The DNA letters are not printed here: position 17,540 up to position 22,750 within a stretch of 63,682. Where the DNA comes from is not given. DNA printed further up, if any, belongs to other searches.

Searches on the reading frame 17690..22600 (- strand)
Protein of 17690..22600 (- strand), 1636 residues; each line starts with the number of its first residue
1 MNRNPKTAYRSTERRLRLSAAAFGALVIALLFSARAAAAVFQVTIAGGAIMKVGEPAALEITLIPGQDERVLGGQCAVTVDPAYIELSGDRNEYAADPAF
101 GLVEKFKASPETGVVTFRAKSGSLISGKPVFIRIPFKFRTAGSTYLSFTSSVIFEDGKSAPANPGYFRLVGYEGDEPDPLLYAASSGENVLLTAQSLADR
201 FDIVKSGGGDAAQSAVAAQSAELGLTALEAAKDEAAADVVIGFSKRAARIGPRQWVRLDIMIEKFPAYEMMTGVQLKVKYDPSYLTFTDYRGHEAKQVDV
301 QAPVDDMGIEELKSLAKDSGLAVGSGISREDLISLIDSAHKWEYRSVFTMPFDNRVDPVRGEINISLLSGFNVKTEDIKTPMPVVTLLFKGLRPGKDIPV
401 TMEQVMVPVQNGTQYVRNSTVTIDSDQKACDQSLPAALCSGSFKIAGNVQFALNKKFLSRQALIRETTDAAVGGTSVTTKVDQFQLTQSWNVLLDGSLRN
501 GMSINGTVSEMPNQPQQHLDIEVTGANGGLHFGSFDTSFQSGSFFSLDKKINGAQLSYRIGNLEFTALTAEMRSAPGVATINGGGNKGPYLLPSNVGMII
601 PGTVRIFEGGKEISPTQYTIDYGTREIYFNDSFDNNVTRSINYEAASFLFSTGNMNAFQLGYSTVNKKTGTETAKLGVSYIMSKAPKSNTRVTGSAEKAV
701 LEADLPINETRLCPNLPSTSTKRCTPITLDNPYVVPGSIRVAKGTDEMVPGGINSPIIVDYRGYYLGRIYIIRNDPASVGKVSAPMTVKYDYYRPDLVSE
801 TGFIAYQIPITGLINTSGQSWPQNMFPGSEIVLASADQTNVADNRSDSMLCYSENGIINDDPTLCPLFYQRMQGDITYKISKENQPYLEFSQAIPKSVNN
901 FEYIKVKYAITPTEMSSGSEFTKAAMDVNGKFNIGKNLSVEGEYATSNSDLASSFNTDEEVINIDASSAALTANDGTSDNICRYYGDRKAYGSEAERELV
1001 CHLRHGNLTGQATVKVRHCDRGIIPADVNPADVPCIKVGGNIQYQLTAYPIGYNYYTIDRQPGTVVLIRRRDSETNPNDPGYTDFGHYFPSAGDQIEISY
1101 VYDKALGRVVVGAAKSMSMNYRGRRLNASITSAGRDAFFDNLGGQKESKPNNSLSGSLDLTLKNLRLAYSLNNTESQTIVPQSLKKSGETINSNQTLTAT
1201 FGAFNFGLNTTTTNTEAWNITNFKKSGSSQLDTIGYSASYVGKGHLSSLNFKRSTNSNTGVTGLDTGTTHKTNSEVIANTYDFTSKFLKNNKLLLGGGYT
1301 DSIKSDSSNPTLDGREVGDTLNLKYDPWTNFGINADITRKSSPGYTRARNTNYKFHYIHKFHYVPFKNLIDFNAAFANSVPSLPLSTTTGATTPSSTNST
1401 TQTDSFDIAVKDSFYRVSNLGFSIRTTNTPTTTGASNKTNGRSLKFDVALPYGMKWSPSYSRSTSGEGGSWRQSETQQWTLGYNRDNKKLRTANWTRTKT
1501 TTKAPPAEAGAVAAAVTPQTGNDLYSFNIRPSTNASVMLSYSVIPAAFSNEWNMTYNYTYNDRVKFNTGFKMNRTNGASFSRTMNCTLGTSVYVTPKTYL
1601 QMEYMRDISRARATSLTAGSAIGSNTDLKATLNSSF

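Call 15: find_encoding_contigs(protein=window:17690-22600:-, flank=10000, max_places=2)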
Protein window:17690-22600:- (1636 aa): 1 contig read that carries it; 1 place shown.
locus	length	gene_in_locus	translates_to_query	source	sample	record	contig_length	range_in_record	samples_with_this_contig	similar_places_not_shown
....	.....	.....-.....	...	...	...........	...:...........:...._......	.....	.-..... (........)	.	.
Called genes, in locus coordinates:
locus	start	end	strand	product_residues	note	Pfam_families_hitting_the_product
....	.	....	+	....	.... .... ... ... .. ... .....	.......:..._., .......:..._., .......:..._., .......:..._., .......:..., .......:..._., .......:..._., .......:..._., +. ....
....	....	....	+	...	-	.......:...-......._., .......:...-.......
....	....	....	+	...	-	-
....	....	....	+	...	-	-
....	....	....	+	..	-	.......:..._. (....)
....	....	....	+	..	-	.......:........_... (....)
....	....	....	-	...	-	-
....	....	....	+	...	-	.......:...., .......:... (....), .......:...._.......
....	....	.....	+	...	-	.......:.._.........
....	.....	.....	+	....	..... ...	-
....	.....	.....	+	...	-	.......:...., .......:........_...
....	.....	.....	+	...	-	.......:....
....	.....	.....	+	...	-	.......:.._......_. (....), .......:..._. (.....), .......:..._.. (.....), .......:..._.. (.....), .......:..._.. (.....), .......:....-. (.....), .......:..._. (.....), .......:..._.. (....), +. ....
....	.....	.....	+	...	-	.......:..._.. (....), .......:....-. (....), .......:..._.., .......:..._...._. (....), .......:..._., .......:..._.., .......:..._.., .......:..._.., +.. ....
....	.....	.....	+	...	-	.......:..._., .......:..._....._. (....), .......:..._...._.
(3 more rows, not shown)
